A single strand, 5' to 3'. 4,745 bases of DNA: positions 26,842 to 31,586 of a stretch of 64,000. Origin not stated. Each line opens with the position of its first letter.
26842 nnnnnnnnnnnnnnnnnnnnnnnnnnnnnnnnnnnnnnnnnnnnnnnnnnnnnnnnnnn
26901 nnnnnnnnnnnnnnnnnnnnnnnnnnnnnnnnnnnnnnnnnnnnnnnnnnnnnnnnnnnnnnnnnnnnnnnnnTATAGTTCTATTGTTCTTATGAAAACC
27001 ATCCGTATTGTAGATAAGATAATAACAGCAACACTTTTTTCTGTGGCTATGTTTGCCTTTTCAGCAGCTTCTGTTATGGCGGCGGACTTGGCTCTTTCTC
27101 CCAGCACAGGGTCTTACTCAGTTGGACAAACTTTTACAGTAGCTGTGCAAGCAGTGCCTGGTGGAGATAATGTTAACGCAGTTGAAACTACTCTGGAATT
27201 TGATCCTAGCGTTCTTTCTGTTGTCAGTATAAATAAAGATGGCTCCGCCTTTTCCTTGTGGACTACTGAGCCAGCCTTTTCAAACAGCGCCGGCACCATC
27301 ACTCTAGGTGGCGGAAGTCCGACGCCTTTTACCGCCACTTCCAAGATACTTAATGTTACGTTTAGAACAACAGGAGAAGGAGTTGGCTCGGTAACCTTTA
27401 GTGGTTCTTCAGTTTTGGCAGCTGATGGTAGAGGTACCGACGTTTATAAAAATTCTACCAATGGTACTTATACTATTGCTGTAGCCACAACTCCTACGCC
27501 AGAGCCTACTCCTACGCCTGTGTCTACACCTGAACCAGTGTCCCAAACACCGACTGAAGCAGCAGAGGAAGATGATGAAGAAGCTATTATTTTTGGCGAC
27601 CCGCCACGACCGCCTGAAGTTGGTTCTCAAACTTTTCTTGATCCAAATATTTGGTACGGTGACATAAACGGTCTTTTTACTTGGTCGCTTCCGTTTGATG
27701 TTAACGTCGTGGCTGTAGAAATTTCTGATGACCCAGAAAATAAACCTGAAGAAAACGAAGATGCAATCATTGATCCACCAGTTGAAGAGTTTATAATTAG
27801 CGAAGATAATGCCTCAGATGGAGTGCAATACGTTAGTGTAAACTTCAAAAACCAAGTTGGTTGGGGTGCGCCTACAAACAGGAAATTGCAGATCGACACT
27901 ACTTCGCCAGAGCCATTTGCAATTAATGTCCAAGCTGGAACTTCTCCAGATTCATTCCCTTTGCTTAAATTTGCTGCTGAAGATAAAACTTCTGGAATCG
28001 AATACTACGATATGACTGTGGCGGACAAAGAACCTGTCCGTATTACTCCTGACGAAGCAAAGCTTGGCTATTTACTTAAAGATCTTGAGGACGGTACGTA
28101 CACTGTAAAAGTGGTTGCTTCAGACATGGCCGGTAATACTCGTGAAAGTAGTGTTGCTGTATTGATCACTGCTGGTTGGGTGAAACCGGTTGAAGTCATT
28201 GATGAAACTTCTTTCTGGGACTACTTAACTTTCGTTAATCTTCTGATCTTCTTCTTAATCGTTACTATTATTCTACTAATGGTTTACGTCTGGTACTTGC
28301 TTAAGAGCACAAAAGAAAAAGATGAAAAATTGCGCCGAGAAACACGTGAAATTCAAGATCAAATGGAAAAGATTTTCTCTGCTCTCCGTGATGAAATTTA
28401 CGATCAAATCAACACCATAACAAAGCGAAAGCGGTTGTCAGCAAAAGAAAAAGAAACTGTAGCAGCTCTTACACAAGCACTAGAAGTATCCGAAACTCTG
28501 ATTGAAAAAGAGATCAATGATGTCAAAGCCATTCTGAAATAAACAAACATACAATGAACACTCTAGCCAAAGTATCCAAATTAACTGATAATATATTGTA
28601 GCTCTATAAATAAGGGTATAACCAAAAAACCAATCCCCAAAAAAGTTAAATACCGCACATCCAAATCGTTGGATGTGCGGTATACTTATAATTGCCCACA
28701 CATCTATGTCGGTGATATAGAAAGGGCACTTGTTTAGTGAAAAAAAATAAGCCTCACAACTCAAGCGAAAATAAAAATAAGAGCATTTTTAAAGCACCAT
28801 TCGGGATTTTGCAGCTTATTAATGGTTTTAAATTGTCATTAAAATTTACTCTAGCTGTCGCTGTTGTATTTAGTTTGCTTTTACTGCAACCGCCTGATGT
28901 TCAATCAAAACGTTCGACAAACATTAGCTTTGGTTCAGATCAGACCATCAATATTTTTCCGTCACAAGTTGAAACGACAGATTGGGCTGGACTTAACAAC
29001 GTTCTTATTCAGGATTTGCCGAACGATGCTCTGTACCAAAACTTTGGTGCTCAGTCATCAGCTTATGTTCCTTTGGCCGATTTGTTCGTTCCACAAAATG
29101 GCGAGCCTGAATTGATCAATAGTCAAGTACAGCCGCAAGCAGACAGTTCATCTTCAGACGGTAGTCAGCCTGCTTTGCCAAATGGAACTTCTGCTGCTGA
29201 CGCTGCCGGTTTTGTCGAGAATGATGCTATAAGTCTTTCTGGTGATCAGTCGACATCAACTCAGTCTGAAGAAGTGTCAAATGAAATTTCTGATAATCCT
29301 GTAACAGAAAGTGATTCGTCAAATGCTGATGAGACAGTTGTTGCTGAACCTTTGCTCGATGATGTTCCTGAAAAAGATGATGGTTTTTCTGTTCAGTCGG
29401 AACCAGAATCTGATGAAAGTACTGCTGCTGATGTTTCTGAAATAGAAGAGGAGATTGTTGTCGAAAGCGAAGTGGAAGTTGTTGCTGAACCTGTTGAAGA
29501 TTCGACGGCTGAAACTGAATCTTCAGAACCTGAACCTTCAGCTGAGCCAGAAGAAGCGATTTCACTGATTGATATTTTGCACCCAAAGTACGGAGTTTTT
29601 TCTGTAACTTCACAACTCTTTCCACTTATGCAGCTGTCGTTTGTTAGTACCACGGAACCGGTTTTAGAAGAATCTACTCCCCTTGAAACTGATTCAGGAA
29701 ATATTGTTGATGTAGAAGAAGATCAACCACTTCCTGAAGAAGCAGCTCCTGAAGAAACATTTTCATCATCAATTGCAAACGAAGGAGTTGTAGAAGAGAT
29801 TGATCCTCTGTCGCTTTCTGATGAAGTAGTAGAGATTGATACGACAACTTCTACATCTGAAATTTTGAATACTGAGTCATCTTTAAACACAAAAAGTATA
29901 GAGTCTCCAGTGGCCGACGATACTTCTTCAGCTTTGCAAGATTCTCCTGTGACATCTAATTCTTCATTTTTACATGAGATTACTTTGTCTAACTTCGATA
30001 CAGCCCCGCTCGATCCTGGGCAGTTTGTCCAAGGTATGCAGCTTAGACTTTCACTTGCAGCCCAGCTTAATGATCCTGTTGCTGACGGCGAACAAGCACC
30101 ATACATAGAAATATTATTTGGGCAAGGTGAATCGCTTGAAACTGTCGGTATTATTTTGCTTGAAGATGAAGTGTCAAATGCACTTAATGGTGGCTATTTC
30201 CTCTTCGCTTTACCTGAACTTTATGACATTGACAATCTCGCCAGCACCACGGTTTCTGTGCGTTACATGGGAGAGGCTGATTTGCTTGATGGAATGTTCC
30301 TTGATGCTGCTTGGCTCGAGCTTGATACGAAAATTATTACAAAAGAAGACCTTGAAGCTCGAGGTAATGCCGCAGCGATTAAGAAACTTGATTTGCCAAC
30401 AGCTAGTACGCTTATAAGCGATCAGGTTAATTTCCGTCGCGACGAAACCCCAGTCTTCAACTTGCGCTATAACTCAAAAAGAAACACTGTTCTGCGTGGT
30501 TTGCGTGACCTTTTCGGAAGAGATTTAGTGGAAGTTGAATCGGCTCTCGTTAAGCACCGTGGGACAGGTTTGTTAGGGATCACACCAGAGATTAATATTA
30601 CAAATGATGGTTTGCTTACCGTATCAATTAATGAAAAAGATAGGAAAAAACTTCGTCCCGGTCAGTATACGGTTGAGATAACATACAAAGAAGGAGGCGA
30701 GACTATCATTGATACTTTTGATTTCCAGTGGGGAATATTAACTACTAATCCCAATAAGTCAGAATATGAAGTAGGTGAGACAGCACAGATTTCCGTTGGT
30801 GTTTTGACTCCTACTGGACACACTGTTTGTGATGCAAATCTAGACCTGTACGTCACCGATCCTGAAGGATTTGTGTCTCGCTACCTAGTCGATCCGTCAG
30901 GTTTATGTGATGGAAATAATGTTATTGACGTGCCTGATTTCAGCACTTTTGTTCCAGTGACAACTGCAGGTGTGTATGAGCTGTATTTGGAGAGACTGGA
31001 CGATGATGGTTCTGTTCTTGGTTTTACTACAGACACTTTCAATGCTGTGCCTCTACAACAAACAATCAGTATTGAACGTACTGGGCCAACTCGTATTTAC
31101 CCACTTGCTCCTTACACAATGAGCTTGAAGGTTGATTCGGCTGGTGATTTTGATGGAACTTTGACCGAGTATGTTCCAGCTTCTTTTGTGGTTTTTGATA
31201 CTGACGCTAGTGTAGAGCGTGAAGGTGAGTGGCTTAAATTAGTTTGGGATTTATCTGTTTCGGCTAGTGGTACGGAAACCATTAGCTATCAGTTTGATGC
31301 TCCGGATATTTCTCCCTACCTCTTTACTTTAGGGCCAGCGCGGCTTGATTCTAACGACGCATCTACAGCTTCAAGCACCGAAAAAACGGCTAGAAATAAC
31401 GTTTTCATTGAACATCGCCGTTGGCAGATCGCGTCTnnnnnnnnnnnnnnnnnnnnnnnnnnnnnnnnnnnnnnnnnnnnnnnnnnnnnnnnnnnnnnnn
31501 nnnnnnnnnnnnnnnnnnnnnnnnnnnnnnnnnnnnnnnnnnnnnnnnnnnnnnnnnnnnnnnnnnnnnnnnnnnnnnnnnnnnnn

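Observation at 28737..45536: A 5599-aa surface giant combining three phage tail-collar domains, a novel WNGTxW six-blade repeat, beta-helix super-repeats and a DUF2341/LamG end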

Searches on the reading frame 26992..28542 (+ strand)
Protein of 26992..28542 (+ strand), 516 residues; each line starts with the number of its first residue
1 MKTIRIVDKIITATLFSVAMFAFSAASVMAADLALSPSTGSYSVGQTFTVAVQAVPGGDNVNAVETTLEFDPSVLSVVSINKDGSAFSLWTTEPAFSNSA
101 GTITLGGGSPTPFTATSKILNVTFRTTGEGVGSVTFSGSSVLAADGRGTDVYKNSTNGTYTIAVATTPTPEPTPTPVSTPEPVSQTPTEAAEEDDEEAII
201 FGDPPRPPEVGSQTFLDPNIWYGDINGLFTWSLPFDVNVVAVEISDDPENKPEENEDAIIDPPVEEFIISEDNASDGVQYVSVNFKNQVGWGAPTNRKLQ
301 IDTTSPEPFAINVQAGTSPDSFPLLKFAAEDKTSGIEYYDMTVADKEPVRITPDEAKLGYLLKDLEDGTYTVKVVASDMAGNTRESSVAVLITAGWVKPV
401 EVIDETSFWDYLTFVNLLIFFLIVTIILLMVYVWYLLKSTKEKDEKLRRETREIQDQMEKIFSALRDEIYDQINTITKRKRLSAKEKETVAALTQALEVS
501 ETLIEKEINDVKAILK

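Call 9: search_protein_families(library=pfam, proteins=[window:26992-28542:+], max_evalue=0.001)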
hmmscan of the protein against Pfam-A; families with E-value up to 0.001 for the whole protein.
window:26992-28542:+ (516 aa): 3 families
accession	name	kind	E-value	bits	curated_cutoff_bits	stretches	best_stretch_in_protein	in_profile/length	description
PF00963.24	Cohesin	-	9.2e-07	29.6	24.1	1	41-162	10-139/139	Cohesin domain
PF19077.6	Big_13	-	1.8e-05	25.6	27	1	363-390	70-98/102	Bacterial Ig-like domain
PF14316.11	DUF4381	-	4.1e-05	24.4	27.2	1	399-494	5-93/145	Domain of unknown function (DUF4381)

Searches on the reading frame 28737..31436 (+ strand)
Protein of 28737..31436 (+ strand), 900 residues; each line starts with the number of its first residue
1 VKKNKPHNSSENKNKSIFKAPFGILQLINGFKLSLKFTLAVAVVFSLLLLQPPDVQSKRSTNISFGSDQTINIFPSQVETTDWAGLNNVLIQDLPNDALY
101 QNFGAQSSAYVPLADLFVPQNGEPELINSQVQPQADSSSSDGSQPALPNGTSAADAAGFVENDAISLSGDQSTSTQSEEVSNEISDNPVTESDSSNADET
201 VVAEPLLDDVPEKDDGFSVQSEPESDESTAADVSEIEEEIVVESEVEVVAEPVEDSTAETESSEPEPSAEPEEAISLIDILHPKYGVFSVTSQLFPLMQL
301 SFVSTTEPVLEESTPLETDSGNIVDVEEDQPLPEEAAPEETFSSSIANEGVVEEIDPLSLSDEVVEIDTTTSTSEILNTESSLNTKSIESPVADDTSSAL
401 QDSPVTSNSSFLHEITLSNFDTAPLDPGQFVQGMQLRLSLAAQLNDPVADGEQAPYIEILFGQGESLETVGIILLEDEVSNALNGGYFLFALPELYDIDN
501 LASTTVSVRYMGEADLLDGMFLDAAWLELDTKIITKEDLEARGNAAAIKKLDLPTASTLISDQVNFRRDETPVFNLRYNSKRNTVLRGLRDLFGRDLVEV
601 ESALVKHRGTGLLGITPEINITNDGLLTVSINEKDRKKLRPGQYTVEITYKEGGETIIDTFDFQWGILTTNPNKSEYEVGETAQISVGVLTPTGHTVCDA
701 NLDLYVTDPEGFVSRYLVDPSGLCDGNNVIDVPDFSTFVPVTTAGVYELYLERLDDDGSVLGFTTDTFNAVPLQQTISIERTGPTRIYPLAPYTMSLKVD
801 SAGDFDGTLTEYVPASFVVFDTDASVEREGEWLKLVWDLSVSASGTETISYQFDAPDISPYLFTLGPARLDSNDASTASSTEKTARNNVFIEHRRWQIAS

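Call 6: search_protein_families(library=pfam, proteins=[window:28737-31436:+], max_evalue=10)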
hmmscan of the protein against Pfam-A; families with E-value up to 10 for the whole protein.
window:28737-31436:+ (900 aa): 0 families
